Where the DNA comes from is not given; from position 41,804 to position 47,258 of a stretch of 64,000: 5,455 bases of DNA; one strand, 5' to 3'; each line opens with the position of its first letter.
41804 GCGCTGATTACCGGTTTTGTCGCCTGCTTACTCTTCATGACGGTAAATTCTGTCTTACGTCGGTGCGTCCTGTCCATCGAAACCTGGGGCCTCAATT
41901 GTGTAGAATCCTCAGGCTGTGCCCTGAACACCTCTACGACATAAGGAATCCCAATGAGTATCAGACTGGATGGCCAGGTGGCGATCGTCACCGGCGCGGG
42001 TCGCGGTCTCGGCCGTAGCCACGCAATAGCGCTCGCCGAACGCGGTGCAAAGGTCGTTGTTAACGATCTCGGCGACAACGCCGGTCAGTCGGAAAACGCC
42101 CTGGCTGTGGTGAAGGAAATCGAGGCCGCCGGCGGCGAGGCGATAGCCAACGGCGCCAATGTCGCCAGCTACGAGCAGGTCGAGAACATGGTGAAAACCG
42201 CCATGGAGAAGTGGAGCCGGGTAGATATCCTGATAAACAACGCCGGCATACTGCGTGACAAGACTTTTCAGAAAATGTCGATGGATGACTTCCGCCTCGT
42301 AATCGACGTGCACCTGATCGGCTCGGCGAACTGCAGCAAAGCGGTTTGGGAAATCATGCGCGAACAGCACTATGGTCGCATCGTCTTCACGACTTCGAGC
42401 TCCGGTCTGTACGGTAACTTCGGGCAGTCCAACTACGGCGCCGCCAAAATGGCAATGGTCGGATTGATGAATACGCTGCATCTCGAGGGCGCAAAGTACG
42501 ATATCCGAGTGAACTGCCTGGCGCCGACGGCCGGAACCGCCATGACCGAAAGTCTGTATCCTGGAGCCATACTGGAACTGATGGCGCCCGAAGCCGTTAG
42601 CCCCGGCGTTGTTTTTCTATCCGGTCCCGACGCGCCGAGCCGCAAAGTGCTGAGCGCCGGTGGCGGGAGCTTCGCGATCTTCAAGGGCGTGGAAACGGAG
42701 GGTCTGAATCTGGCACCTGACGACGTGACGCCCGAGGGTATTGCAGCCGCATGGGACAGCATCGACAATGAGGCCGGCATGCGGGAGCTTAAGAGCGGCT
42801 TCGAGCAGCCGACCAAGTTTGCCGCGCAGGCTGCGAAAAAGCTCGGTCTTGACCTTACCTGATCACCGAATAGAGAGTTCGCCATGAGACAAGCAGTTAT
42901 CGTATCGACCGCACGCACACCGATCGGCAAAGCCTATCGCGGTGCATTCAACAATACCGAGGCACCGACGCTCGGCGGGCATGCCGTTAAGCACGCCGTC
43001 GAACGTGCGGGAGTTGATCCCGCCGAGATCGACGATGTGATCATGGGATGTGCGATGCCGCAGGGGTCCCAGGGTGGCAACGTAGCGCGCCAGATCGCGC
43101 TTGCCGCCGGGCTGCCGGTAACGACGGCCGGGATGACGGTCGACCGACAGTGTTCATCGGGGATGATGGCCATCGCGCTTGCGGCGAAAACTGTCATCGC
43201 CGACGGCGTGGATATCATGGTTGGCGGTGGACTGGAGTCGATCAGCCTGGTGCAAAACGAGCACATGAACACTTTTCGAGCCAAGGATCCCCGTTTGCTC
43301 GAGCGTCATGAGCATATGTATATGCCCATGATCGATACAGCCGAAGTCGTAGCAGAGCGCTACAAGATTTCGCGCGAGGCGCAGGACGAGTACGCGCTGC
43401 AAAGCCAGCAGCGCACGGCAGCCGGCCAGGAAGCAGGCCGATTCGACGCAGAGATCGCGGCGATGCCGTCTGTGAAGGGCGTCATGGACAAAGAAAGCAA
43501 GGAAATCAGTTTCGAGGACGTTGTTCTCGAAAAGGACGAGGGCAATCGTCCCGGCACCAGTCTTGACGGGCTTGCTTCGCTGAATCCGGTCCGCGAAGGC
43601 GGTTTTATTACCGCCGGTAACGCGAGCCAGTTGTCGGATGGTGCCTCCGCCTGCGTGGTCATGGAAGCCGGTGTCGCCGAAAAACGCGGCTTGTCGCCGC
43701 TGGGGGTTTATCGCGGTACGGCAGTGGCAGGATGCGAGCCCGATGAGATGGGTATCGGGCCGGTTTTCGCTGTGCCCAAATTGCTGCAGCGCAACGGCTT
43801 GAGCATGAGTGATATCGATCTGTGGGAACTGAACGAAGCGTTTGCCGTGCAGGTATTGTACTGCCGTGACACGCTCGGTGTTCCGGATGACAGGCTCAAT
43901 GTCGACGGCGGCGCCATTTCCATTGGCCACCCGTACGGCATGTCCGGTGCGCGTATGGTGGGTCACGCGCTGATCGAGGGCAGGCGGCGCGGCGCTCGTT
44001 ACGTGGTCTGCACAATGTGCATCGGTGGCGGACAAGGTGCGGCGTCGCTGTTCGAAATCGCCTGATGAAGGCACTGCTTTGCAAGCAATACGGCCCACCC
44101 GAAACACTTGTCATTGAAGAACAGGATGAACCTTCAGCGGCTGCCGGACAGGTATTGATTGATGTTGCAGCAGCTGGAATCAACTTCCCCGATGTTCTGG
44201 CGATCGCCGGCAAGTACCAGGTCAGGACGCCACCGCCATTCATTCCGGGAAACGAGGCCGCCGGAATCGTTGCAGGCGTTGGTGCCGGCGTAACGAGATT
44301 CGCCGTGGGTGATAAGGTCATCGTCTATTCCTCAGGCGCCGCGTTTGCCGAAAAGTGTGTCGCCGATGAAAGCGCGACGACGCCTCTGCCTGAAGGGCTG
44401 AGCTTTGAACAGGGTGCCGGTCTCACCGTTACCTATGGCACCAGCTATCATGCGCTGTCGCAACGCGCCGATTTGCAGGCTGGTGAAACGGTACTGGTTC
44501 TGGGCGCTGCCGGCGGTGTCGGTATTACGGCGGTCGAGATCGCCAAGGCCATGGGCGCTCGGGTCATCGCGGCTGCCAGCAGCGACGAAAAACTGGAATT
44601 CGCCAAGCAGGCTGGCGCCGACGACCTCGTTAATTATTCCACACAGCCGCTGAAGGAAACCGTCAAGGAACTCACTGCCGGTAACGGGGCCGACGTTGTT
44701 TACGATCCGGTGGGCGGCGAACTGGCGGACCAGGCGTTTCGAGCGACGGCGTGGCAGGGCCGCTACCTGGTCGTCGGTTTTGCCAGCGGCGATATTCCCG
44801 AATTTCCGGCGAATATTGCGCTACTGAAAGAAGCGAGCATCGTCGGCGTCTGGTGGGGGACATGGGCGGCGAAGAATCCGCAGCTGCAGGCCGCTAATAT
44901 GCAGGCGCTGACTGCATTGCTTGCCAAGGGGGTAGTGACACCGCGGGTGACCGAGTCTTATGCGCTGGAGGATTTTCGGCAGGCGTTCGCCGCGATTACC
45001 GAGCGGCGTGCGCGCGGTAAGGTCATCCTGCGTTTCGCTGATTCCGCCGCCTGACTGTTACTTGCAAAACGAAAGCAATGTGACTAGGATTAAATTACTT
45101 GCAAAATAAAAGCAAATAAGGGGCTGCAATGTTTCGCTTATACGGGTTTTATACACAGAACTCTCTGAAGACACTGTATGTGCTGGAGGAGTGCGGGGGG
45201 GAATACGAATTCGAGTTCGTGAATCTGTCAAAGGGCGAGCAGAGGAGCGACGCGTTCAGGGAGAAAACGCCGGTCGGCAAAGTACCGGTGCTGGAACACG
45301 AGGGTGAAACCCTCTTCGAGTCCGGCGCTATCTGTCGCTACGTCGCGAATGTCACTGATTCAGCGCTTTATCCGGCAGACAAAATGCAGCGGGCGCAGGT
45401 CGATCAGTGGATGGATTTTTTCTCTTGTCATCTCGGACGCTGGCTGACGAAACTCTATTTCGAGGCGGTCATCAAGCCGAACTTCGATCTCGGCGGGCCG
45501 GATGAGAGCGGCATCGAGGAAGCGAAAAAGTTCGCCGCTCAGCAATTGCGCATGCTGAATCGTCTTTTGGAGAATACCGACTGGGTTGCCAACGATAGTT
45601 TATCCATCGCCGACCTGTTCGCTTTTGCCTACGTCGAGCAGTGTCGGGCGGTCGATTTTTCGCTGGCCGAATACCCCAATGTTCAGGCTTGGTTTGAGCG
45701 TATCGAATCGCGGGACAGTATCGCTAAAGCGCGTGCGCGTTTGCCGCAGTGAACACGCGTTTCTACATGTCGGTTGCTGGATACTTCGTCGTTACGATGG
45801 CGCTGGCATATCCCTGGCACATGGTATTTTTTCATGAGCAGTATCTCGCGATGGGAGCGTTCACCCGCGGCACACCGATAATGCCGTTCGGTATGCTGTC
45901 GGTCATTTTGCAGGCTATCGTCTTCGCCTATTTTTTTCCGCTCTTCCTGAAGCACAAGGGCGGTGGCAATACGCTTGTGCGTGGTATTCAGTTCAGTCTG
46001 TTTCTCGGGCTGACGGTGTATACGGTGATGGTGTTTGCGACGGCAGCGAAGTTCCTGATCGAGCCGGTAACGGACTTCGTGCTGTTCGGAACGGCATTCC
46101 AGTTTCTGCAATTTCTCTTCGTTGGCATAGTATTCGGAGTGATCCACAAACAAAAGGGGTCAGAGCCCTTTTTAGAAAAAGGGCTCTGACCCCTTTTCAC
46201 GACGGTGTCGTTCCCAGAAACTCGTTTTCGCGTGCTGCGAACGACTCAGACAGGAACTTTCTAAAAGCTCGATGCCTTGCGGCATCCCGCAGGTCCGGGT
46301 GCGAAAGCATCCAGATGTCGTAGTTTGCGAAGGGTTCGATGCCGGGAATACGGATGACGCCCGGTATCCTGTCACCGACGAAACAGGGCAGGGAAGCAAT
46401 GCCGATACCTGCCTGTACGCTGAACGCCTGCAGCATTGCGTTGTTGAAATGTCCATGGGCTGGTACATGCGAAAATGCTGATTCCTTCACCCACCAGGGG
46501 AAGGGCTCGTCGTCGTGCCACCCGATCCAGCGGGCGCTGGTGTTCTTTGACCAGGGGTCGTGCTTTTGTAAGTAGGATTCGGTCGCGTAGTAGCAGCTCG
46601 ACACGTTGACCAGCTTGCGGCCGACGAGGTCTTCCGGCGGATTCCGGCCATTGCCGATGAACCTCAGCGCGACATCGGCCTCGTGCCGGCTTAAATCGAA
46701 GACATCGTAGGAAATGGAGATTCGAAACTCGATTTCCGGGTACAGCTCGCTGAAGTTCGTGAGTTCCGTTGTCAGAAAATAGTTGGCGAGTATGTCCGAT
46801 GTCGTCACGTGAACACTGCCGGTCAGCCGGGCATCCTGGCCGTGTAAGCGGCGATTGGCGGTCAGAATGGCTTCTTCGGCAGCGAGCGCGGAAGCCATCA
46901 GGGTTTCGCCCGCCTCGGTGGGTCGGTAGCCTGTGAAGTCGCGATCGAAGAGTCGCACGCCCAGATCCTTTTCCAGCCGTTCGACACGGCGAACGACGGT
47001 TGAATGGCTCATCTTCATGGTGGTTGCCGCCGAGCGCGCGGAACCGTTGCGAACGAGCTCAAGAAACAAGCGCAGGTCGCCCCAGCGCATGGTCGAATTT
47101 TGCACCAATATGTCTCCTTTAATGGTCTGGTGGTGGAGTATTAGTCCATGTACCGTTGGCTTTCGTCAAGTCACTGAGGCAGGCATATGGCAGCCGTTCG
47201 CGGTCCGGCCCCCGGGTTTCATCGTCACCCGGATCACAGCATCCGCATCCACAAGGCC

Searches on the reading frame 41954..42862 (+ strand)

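Call 52: search_protein_families(library=pfam, proteins=[window:41954-42862:+], max_evalue=0.00001)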
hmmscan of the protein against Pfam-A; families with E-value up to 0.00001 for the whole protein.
window:41954-42862:+ (302 aa): 3 families
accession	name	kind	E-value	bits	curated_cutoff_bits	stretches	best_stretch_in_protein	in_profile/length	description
PF00106.31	adh_short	-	2.9e-50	170.9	26.6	1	8-200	1-189/195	short chain dehydrogenase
PF13561.12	adh_short_C2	-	2.8e-36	125.7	27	1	14-193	1-175/236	Enoyl-(Acyl carrier protein) reductase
PF08659.16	KR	-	8.9e-22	78.3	22.6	1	10-179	3-167/180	KR domain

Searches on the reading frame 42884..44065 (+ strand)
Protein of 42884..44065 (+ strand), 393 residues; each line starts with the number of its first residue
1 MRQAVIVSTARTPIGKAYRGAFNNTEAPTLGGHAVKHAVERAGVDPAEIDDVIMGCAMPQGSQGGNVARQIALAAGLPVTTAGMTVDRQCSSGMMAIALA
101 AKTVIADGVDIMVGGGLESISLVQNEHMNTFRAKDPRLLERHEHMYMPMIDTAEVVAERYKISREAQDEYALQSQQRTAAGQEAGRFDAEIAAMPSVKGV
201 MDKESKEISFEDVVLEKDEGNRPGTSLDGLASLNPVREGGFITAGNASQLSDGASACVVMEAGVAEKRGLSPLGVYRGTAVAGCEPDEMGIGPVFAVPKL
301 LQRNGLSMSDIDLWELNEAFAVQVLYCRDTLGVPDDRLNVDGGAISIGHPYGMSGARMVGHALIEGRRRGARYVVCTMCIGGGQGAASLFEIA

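Call 52: search_protein_families(library=pfam, proteins=[window:42884-44065:+], max_evalue=0.00001)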
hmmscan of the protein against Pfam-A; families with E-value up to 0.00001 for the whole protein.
window:42884-44065:+ (393 aa): 2 families
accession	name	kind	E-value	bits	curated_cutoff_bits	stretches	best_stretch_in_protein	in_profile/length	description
PF00108.29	Thiolase_N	-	4.5e-64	216.8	26.4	1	5-261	2-258/260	Thiolase, N-terminal domain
PF02803.24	Thiolase_C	-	5.3e-44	149.2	27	1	271-391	2-122/123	Thiolase, C-terminal domain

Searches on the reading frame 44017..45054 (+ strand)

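Call 52: search_protein_families(library=pfam, proteins=[window:44017-45054:+], max_evalue=0.00001)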
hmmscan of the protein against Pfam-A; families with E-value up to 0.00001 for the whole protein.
window:44017-45054:+ (345 aa): 3 families
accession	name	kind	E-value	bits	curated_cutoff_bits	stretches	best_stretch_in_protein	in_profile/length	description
PF00107.32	ADH_zinc_N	-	1e-33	116.4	31.8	1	167-284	1-117/129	Zinc-binding dehydrogenase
PF13602.12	ADH_zinc_N_2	-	6.3e-20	72.9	27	1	200-338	2-134/134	Zinc-binding dehydrogenase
PF08240.17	ADH_N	-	2.9e-17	63.3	23.5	1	43-122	2-80/104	Alcohol dehydrogenase GroES-like domain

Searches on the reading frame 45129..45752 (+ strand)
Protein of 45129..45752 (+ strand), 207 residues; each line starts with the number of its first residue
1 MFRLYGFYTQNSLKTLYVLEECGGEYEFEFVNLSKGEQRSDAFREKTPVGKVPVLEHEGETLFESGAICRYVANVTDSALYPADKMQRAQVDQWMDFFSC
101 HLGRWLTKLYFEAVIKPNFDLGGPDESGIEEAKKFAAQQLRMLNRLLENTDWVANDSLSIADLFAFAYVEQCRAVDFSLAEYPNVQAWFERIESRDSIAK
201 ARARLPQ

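Call 52: search_protein_families(library=pfam, proteins=[window:45129-45752:+], max_evalue=0.00001)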
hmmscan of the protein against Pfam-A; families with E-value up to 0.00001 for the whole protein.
window:45129-45752:+ (207 aa): 6 families
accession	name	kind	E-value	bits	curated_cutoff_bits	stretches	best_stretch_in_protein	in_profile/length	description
PF02798.26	GST_N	-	1.5e-17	64.1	20.9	1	3-74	4-76/76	Glutathione S-transferase, N-terminal domain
PF13409.12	GST_N_2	-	3.9e-13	50.3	25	1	12-73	5-68/70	Glutathione S-transferase, N-terminal domain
PF13417.12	GST_N_3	-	2.4e-12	47.4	22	1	5-73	2-68/75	Glutathione S-transferase, N-terminal domain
PF00043.30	GST_C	-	1.4e-11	44.9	20.7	1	123-196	18-93/93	Glutathione S-transferase, C-terminal domain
PF14497.11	GST_C_3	-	1.3e-09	38.6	21.6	1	132-200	27-99/104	Glutathione S-transferase, C-terminal domain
PF13410.11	GST_C_2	-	1.8e-08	34.8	24.9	1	137-191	12-69/69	Glutathione S-transferase, C-terminal domain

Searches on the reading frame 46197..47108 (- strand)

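Call 52: search_protein_families(library=pfam, proteins=[window:46197-47108:-], max_evalue=0.00001)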
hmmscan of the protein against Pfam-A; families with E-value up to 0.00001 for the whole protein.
window:46197-47108:- (303 aa): 2 families
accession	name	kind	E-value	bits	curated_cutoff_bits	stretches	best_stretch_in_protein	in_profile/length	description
PF03466.25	LysR_substrate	-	1.5e-18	67.4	28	1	94-290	3-208/209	LysR substrate binding domain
PF00126.33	HTH_1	-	1.3e-17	64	26.6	1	10-68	2-60/60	Bacterial regulatory helix-turn-helix protein, lysR family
